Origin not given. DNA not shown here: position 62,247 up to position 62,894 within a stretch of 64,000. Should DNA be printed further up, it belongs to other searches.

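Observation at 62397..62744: DsrC/TusE-family protein whose C-terminal arm lacks both conserved cysteines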

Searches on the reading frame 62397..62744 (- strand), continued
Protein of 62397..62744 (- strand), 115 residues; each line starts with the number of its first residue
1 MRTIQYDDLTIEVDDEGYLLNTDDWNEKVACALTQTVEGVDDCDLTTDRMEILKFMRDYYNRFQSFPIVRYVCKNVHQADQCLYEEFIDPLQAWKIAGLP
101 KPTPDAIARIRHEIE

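Call 16: find_related_loci(query=A1, collection=genome_contigs, flank=7000)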
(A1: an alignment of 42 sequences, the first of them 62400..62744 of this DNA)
Query A1 (115 aa) in genome_contigs; peptide patterns used: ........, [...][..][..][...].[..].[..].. (x = any residue, [..] = any of these).
600 stretches matched a pattern (row limit reached: there are more); 564 encode a relative of the query (tblastn E <= 1e-3); the best 80 are kept; 80 distinct loci.
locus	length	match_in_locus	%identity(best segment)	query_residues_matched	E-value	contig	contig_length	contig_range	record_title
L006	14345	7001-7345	81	1-115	4e-64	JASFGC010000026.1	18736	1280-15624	MAG: Syntrophobacterales bacterium isolate D0606S20remetaG_Bin_93 D0606S20remetaG_FD_scaffold_77_c1, whole genome shotgu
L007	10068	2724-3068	76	1-115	9e-60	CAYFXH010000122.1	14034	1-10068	MAG TPA_asm: uncultured Desulfobacteraceae bacterium isolate ERP108616_co2_158 genome assembly, contig: NODE_7362_length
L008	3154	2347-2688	66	1-114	1e-50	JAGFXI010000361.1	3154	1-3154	MAG: Deltaproteobacteria bacterium isolate CTSoil_058 scaffold_83435, whole genome shotgun sequence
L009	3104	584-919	61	3-114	2e-44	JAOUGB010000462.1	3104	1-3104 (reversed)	MAG: Desulfobacteraceae bacterium isolate 4_1_July_SF_Bin60 4_1_July_SF_Bin60_scaffold_21751_c1, whole genome shotgun se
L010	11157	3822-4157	58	3-114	4e-43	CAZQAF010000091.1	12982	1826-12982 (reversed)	MAG TPA_asm: uncultured Desulfobacteraceae bacterium isolate binchicken_co224_214 genome assembly, contig: NODE_4762_len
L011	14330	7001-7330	62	1-113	8e-43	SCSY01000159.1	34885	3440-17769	MAG: Nitrospirae bacterium isolate FW300_bin.22 FW300_bin.22-86265, whole genome shotgun sequence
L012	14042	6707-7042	60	1-112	2e-42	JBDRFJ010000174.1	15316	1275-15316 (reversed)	MAG: Pseudomonadota bacterium isolate MEGAHIT-group-1.368 k141_412368, whole genome shotgun sequence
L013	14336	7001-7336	57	3-114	4e-42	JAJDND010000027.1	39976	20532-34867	MAG: Desulfobacterales bacterium isolate ALJrbin.15 k141_8933365, whole genome shotgun sequence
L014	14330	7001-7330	59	1-113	8e-42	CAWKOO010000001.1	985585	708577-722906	MAG: Nitrospirota bacterium isolate MFD03726.bin.2.99 genome assembly, contig: contig_54224, whole genome shotgun sequen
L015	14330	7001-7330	59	1-113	5e-41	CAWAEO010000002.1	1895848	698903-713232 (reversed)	MAG: Nitrospirota bacterium isolate MFD03726.bin.2.162 genome assembly, contig: contig_20326, whole genome shotgun seque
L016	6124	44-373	56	1-113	5e-41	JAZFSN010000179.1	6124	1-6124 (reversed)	MAG: Thermodesulfovibrionia bacterium isolate BS2bin.1 BS2bin.1_179, whole genome shotgun sequence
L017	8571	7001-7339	56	1-113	9e-41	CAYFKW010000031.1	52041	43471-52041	MAG TPA_asm: uncultured Desulfobacula sp. isolate ERP019367_co2_15 genome assembly, contig: NODE_615_length_52041_cov_3.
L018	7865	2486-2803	59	7-112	9e-41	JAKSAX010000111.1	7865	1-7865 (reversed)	MAG: Desulfobacterales bacterium isolate MAG.124 k141_7997957, whole genome shotgun sequence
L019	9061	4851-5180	55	1-113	2e-40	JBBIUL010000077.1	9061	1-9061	MAG: Nitrospira sp. isolate PBS170224_bin_52 NODE_5502_length_9061_cov_9.87855, whole genome shotgun sequence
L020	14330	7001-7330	58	1-113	6e-40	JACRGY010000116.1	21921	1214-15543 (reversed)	MAG: Nitrospirae bacterium isolate NC_groundwater_1763_Pr3_B-0.1um_44_11 SR-2_scaffold_141_2514183, whole genome shotgun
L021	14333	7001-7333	56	1-111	6e-40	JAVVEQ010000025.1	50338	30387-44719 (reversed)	MAG: Desulfotignum sp. isolate TamC13-25 NODE_25_length_50338_cov_5.892461, whole genome shotgun sequence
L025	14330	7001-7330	55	1-113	2e-39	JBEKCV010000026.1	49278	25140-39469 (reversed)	MAG: Thermodesulfovibrionales bacterium isolate SPRUCE 168 SPRUCE_168_26, whole genome shotgun sequence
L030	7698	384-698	55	1-108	7e-39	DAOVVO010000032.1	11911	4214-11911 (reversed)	MAG TPA_asm: Nitrospirota bacterium isolate CSMAG_1707 CSMAG_1707_k141_5923901_length_11911_cov_14.7949, whole genome sh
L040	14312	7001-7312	54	10-113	2e-37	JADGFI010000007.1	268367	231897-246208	MAG: Desulfobacteraceae bacterium isolate OB14 NODE_7_length_268367_cov_7.765791, whole genome shotgun sequence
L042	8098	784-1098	53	1-108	3e-37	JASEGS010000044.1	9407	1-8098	MAG: Thermodesulfovibrionales bacterium isolate Yes70-02 NODE_44_length_9407_cov_12.179320, whole genome shotgun sequenc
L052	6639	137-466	53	1-113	2e-36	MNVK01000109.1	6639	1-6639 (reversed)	MAG: Nitrospirae bacterium CG1_02_44_142 cg1_0.2_scaffold_12476_c, whole genome shotgun sequence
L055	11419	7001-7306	52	7-111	2e-35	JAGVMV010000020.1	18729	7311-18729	MAG: Thermoleophilia bacterium isolate DeMMO3_11 c_000000029791, whole genome shotgun sequence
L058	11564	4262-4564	53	11-114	7e-35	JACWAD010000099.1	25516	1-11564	MAG: Thermoleophilia bacterium isolate B_ACT_02 k141_193613, whole genome shotgun sequence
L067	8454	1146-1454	49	1-103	4e-33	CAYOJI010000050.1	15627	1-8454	MAG TPA_asm: uncultured Nitrospiraceae bacterium isolate binchicken_co40_94 genome assembly, contig: NODE_2033_length_15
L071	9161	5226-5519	53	1-101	1e-32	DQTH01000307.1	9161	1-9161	MAG TPA_asm: Desulfocapsa sulfexigens isolate SZUA-1410 k95_410901, whole genome shotgun sequence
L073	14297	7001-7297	52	1-102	3e-32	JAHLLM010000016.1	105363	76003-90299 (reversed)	MAG: Desulfobulbaceae bacterium isolate MAG127 NODE_700_length_105363_cov_192.266542, whole genome shotgun sequence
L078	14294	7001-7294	50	1-101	5e-32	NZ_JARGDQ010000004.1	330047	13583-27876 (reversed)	Desulfurivibrio dismutans strain AMeS2 4, whole genome shotgun sequence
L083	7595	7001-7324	50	1-111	2e-31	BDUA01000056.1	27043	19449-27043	Bacterium BMS3Abin01 DNA, contig: NODE_19, whole genome shotgun sequence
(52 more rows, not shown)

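Call 25: search_protein_families(library=pfam, proteins=[L019:4246-4845:+, L073:3760-5481:+, L025:7342-7854:+, L025:8027-9988:+, L067:3326-4177:+, L030:3368-3838:+, L020:3023-3541:+, L083:3345-5309:-, L011:3781-4245:+, L052:4242-5120:+], max_evalue=0.00001)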
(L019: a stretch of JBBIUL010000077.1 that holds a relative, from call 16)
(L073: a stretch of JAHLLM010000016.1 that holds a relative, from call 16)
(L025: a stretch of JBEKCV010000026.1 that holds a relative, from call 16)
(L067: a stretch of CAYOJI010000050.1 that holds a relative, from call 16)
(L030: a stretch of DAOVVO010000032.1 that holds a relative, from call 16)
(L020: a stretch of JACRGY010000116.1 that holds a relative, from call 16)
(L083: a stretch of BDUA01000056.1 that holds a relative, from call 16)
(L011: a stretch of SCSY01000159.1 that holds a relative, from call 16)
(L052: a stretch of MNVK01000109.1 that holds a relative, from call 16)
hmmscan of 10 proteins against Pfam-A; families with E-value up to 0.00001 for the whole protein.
L019:4246-4845:+ (199 aa): 1 family
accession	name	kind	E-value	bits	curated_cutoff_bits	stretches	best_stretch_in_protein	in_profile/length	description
PF02777.23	Sod_Fe_C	-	1.7e-24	86.3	20.9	1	92-190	4-102/102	Iron/manganese superoxide dismutases, C-terminal domain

L073:3760-5481:+ (573 aa): 2 families
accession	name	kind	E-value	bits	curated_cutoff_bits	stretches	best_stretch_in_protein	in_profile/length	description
PF01855.24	POR_N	-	2.9e-51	174.9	27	1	205-442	2-229/231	Pyruvate flavodoxin/ferredoxin oxidoreductase, thiamine diP-bdg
PF01558.24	POR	-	2.8e-37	129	27.4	1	11-170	1-172/173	Pyruvate ferredoxin/flavodoxin oxidoreductase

L025:7342-7854:+ (170 aa): 1 family
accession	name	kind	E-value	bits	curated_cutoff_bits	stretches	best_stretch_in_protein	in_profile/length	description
PF01965.30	DJ-1_PfpI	-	4.7e-60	202.6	26.6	1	2-165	1-165/165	DJ-1/PfpI family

L025:8027-9988:+ (653 aa): 2 families
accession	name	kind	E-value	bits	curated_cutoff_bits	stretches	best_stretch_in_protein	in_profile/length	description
PF03190.21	Thioredox_DsbH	-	2.6e-67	226.3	27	1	2-162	2-162/163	Protein of unknown function, DUF255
PF13899.12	Thioredoxin_7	-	5.9e-11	42.8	27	1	21-111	1-83/83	Thioredoxin-like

L067:3326-4177:+ (283 aa): 2 families
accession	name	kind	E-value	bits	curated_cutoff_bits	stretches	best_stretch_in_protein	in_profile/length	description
PF02775.26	TPP_enzyme_C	-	2.9e-29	102.2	21.9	1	53-194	18-151/151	Thiamine pyrophosphate enzyme, C-terminal TPP binding domain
PF12367.13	PFO_beta_C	-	8.2e-27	93.5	24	1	198-261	1-65/66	Pyruvate ferredoxin oxidoreductase beta subunit C terminal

L030:3368-3838:+ (156 aa): 1 family
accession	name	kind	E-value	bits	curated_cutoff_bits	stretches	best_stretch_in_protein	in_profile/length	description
PF02915.23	Rubrerythrin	-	2.1e-09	38.3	22.8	1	8-145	1-131/137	Rubrerythrin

L020:3023-3541:+ (172 aa): 2 families
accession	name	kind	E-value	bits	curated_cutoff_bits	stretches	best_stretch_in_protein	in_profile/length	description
PF08534.16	Redoxin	-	6.1e-25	88.2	26.6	1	22-163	1-148/148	Redoxin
PF00578.27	AhpC-TSA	-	1.7e-21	76.8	26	1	24-147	2-124/124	AhpC/TSA family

L083:3345-5309:- (654 aa): 1 family
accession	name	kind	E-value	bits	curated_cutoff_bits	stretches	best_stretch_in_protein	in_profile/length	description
PF03063.25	Prismane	-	2.6e-164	548.1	27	1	57-617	2-512/513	Prismane/CO dehydrogenase family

L011:3781-4245:+ (154 aa): 0 families

L052:4242-5120:+ (292 aa): 2 families
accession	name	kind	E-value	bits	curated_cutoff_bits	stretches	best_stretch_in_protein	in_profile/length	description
PF04055.27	Radical_SAM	-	3.1e-19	70.2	29.5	1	63-226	1-166/166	Radical SAM superfamily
PF16881.10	LIAS_N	-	2.3e-06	28.4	27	0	12-48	58-96/96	N-terminal domain of lipoyl synthase of Radical_SAM family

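Call 29: predict_structure(alignment_id=A1)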
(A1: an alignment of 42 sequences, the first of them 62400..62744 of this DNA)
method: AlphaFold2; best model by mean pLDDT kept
length: 115 residues; sequences in the alignment: 42
mean_pLDDT: 86.7   pTM: 0.78
mean pLDDT of the five models: 86.7, 80.1, 78.9, 78.8, 76.1
residues with pLDDT >= 90: 61; 70-90: 42; 50-70: 12; < 50: 0
segments of 3 or more residues with pLDDT < 50: none
pLDDT, mean of each block of 10 residues (from residue 1): 88 94 93 88 79 93 88 69 79 93 91 84
secondary structure, 60 per line:
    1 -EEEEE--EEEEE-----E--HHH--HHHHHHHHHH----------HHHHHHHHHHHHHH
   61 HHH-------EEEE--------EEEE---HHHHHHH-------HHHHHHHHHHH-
elements in order: E2-6 E9-13 H27-36 H47-63 E71-74 E83-86 H90-96 H104-114

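Call 34: fold_search(model_id=the predicted structure, library=pdb)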
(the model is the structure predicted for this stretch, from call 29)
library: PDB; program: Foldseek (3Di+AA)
matches with E <= 10: 42; with E <= 0.001: 2
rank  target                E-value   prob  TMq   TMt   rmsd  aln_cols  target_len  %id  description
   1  2xsj_C                1.5e-04  1.00  0.62  0.67   4.3       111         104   32  Structure of desulforubidin from Desulfomicrobium norvegicum (released 2011-08-24)
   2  2v4j_C                4.9e-04  1.00  0.59  0.65   5.1       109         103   32  THE CRYSTAL STRUCTURE OF Desulfovibrio vulgaris DISSIMILATORY SULFITE REDUCTASE BOUND TO DsrC PROVIDES NOVEL INSIGHTS  (released 2008-12-02)
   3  3or1_C                1.4e-03  1.00  0.61  0.66   5.2       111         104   28  Crystal structure of dissimilatory sulfite reductase I (DsrI) (released 2010-09-22)
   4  3or2_C                1.8e-03  1.00  0.61  0.66   5.2       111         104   28  Crystal structure of dissimilatory sulfite reductase II (DsrII) (released 2010-09-22)
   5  1sau                  2.2e-03  1.00  0.59  0.60   4.0       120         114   26  The Gamma subunit of the dissimilatory sulfite reductase (DsrC) from Archaeoglobus fulgidus at 1.1 A resolution (released 2005-02-15)
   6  1yx3_MODEL_1_A        2.2e-03  1.00  0.57  0.59   5.2       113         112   34  NMR structure of Allochromatium vinosum DsrC: Northeast Structural Genomics Consortium target OP4 (released 2005-04-19)
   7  7syb                  3.0e-03  1.00  0.55  0.60   4.8       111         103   23  Crystal Structure of sulfurtransferase (DsrC family protein) from Acinetobacter baumannii (released 2021-12-08)
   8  1ji8_MODEL_1_A        7.6e-03  1.00  0.53  0.54   6.7       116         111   24  Solution Structure of Pyrobaculum Aerophilum DsrC/gamma subunit of dissimilatory sulfite reductase (released 2001-12-05)
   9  8qa2_J                2.6e+00  0.05  0.21  0.15  13.9        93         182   14  Cryo-EM structure of Cx26 solubilised in LMNG: classification on subunit A; Nconst-mon conformation (released 2024-06-12)
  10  8qjf_A                3.5e+00  0.06  0.23  0.15   9.7        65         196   15  Connexin-32 gap junction channel in complex with 2-aminoethoxydiphenyl borate (released 2024-09-25)
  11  9qnd_A                4.0e+00  0.04  0.23  0.16  12.6        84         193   13  Connexin-32 (Cx32) W3S mutant gap junction channel in POPC-containing MSP2N2 nanodiscs (released 2025-12-17)
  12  7qev_B                4.8e+00  0.03  0.21  0.15  13.8        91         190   14  human Connexin 26 at 55mm Hg PCO2, pH7.4:two masked subunits, class D (released 2022-06-15)
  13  7zxt_A                5.1e+00  0.04  0.23  0.15  12.5        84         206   13  cryo-EM structure of Connexin 32 W3S mutation hemi channel (released 2023-05-31)
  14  7qev_A                5.8e+00  0.02  0.21  0.15  14.8        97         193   13  human Connexin 26 at 55mm Hg PCO2, pH7.4:two masked subunits, class D (released 2022-06-15)
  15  7xqp_K                6.2e+00  0.02  0.15  0.21  13.2        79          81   14  PSI-LHCI-LHCII-Lhcb9 supercomplex of Physcomitrella patens (released 2023-04-26)
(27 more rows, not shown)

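Call 40: search_solved_structures(query=A1, max_evalue=0.01, show_alignments=5)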
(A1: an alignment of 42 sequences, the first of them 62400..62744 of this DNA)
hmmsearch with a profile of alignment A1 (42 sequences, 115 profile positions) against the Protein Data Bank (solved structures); distinct sequences matched with E-value up to 0.01: 8.
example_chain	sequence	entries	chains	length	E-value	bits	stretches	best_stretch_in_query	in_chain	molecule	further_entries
1sau_A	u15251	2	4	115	4.8e-20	74.8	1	1-103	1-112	sulfite reductase, desulfoviridin-type subunit gamma | sulfite reductase, desulfoviridin-type subunit gamma (dsvC)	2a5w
1yx3_A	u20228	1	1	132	3.7e-17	65.5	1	3-103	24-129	hypothetical protein DsrC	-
2xsj_C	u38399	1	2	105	1.5e-16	63.5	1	1-103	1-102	SULFUR RELAY PROTEIN, TUSE/DSRC/DSVC FAMILY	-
2v4j_C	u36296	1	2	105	1.7e-15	60.2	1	1-103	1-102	SULFITE REDUCTASE, DISSIMILATORY-TYPE SUBUNIT GAMMA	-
1ji8_A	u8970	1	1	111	4.8e-15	58.7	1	5-103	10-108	dissimilatory siroheme-sulfite reductase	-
3or1_C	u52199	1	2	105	2.2e-11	46.9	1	1-103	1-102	Sulfite reductase gama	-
3or2_C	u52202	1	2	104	4.3e-10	42.8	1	3-103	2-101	Sulfite redcutase subunit gama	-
7syb_A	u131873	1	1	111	1.4e-09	41.1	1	1-103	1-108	Sulfurtransferase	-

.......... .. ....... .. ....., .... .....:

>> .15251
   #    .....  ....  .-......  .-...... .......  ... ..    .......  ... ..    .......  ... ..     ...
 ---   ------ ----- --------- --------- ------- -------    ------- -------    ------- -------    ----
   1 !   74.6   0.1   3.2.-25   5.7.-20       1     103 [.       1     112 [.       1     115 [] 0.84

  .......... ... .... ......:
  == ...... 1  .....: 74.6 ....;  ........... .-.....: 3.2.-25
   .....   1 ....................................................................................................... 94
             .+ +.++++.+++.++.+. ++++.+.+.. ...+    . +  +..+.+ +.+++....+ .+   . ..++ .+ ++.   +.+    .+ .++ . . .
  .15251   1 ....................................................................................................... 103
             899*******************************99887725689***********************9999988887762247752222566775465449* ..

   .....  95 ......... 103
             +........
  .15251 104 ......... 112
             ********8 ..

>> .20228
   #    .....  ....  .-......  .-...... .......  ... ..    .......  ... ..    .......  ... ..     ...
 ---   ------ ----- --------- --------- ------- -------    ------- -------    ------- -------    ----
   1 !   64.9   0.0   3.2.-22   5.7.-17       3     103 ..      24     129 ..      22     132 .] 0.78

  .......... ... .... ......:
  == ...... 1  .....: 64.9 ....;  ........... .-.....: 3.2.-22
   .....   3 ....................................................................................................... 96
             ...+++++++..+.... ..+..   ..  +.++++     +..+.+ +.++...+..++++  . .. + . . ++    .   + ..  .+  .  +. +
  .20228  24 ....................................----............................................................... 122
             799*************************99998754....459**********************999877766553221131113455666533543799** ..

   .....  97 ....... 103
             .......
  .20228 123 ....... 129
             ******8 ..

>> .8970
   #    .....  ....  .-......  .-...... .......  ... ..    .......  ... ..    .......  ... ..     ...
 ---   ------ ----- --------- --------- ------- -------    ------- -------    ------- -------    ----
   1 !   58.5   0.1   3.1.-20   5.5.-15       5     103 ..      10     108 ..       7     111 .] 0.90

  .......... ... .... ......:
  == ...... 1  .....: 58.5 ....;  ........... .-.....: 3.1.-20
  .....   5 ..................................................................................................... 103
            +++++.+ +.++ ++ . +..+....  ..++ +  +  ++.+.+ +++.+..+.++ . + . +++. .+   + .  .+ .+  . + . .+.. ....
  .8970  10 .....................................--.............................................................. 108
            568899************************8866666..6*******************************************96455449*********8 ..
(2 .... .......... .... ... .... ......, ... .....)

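Call 47: search_protein_representatives(protein=window:62400-62744:-)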
Query: 115 residues. Proteins with E-value up to 0.001 (for the whole library): 495; up to 1e-10: 60; up to 1e-30: 2. The best 150 are listed.
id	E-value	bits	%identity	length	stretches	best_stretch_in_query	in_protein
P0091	3.6e-37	143.0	60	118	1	9-114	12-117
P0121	4.8e-34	133.0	34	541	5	2-76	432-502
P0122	1.6e-30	121.6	74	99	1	1-73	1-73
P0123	4.4e-29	117.0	71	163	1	2-73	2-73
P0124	5.1e-28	113.5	51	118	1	4-103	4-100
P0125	3.2e-26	107.7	49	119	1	1-102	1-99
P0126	5.9e-26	106.9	75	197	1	1-65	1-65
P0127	7.7e-26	106.5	53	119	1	2-101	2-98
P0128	4.6e-25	104.0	47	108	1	2-102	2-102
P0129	7.0e-25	103.4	47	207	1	4-111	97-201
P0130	1.4e-24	102.4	59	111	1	39-113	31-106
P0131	5.3e-23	97.3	58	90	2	3-67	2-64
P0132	5.3e-22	94.1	44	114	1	3-102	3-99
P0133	2.6e-21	91.9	51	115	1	3-87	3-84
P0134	3.6e-21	91.4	52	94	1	37-113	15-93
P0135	7.4e-21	90.4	46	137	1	4-107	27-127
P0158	6.4e-14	68.1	40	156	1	10-107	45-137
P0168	5.6e-12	61.8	27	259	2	13-109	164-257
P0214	8.1e-09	51.6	36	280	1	13-111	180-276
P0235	3.1e-08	49.7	32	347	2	4-109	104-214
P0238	4.3e-08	49.3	38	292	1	11-105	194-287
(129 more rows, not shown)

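Call 52: search_protein_families(library=pfam, proteins=[L006:4899-6440:-, L006:6391-6795:+, L006:8652-9242:+, L006:9569-10210:+, L002:1142-1525:-, L001:11760-12056:-, L010:4486-4803:+, L011:6533-6979:+, L083:6671-6976:+, L071:4862-5158:+], max_evalue=0.001)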
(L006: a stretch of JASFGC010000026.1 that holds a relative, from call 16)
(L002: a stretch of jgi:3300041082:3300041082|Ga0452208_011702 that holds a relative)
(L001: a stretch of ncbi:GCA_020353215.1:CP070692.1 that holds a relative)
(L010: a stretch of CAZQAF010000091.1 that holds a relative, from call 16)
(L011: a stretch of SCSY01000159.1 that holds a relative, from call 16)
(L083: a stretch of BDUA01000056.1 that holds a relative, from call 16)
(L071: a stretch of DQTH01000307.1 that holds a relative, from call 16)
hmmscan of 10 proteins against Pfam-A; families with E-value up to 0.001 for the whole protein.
L006:4899-6440:- (513 aa): 1 family
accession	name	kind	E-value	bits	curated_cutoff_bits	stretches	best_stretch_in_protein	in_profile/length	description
PF07676.18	PD40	-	3.9e-25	87.6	20.9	0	311-335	9-31/38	WD40-like Beta Propeller Repeat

L006:6391-6795:+ (134 aa): 0 families

L006:8652-9242:+ (196 aa): 7 families
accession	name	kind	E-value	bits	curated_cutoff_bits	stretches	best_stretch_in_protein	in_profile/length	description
PF12796.13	Ank_2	-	5.1e-34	117.1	27.3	2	44-135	3-90/90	Ankyrin repeats (3 copies)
PF00023.36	Ank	-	3.4e-32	109.1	21.1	3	105-136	2-33/33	Ankyrin repeat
PF13637.12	Ank_4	-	4.8e-29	100.2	22.7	3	78-120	4-45/50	Ankyrin repeats (many copies)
PF13857.12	Ank_5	-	3.3e-26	91.5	27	2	124-178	1-56/56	Ankyrin repeats (many copies)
PF13606.12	Ank_3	-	9.3e-21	71.9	22.3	1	107-133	4-30/30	Ankyrin repeat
PF24521.3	Ank_KRIT1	-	2.3e-11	44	80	1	43-126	23-106/149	KRIT1 ankyrin-repeats domain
PF23745.1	ANK_LRRK2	-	0.00059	20.1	27.5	0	44-126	37-114/130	LRRK2 ANK repeat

L006:9569-10210:+ (213 aa): 0 families

L002:1142-1525:- (127 aa): 0 families

L001:11760-12056:- (98 aa): 0 families

L010:4486-4803:+ (105 aa): 0 families

L011:6533-6979:+ (148 aa): 0 families

L083:6671-6976:+ (101 aa): 0 families

L071:4862-5158:+ (98 aa): 0 families
